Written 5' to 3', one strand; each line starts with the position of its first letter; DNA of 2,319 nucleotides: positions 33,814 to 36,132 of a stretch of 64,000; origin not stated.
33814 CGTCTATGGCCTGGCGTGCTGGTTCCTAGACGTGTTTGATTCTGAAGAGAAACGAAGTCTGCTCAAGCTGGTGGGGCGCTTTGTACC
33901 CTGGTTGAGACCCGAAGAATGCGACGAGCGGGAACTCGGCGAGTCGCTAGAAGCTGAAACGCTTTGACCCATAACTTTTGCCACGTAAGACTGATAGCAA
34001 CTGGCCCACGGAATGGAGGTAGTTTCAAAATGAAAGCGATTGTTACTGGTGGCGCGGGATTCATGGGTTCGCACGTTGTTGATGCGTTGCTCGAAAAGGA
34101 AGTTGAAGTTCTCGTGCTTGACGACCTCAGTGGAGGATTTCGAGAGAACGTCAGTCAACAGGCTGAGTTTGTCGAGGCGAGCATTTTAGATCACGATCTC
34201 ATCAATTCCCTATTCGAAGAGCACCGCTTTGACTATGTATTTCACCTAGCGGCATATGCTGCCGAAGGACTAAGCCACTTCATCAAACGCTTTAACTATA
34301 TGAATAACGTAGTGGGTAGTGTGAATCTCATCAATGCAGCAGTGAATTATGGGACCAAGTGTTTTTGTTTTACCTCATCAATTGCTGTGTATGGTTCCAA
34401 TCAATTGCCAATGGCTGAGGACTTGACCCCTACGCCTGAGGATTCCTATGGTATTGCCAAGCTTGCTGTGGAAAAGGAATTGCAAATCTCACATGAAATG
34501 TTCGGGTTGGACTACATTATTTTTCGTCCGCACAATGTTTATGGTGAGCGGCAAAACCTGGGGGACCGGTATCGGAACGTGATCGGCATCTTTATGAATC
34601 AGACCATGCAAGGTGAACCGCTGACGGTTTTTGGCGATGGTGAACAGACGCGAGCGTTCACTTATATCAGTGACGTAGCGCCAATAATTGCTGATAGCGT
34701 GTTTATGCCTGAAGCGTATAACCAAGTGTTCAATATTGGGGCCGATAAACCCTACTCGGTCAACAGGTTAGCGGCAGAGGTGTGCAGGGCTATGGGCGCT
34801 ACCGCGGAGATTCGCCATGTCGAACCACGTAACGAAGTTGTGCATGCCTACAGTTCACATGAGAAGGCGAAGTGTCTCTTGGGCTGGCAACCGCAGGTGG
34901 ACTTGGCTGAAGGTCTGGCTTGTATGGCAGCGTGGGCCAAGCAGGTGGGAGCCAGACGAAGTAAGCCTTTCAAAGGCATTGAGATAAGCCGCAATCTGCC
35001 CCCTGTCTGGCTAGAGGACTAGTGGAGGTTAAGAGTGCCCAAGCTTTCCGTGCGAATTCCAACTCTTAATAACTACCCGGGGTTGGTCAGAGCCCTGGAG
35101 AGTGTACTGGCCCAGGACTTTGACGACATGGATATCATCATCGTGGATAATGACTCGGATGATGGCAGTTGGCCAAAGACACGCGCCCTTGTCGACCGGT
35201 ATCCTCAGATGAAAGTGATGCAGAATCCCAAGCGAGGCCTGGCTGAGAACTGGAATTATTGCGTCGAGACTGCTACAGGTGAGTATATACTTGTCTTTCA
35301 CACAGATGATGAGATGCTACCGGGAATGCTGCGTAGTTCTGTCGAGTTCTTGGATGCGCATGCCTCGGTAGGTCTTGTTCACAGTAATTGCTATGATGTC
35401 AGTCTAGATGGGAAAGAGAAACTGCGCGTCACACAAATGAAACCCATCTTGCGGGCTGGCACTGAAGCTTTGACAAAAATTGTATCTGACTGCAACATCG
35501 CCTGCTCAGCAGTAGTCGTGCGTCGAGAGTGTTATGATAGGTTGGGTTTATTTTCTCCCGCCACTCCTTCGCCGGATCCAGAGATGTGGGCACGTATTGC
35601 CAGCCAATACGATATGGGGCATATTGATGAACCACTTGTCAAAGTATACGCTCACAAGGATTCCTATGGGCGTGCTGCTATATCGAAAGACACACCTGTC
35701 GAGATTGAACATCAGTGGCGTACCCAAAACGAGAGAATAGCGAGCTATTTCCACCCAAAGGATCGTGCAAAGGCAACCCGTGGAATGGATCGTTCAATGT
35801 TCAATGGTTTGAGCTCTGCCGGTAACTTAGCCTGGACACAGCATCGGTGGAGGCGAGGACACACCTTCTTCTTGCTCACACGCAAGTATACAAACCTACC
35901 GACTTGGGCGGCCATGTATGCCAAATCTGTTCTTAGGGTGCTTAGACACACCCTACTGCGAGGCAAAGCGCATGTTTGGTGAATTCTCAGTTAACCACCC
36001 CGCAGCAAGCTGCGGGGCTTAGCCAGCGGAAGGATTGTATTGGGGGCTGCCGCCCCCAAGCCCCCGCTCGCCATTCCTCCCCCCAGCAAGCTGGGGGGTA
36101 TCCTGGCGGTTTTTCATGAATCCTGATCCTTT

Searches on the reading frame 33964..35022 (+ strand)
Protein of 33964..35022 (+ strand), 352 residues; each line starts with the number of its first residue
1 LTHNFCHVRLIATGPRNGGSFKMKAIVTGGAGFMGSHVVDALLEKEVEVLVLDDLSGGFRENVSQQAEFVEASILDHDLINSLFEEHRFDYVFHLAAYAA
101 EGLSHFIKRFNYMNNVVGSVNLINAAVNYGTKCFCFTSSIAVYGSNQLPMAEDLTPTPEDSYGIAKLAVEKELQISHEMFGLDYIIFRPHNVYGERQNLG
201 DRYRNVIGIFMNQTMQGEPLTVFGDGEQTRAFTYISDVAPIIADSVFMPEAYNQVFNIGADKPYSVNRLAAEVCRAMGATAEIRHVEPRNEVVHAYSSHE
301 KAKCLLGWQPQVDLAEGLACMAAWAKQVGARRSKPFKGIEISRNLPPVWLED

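Call 56: search_protein_families(library=pfam, proteins=[window:33964-35022:+], max_evalue=1e-8)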
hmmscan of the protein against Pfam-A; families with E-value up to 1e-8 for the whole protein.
window:33964-35022:+ (352 aa): 6 families
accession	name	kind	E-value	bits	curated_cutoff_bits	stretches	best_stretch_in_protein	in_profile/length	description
PF01370.27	Epimerase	-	8.7e-53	179.6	20.9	1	26-259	2-240/240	NAD dependent epimerase/dehydratase family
PF16363.11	GDP_Man_Dehyd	-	2.4e-38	132.8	27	1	26-320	1-331/332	GDP-mannose 4,6 dehydratase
PF04321.23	RmlD_sub_bind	-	5.9e-18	65.4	27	1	23-288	1-240/287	RmlD substrate binding domain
PF02719.21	Polysacc_synt_2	-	2.9e-17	63.2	20.2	1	26-282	2-252/293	Polysaccharide biosynthesis protein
PF01073.25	3Beta_HSD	-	8.3e-16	58.3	22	1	26-280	1-271/280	3-beta hydroxysteroid dehydrogenase/isomerase family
PF07993.18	NAD_binding_4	-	1.1e-09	38.3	20.1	0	88-198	88-213/258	Male sterility protein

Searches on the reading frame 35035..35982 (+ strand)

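Call 57: search_protein_families(library=pfam, proteins=[window:35035-35982:+], max_evalue=1e-8)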
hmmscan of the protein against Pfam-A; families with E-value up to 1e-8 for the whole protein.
window:35035-35982:+ (315 aa): 2 families
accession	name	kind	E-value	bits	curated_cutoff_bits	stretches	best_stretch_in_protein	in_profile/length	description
PF00535.33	Glycos_transf_2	-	3.7e-25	89.2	23.3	1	5-142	1-141/168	Glycosyl transferase family 2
PF13641.12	Glyco_tranf_2_3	-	1e-09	39.2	27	1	2-190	1-196/230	Glycosyltransferase like family 2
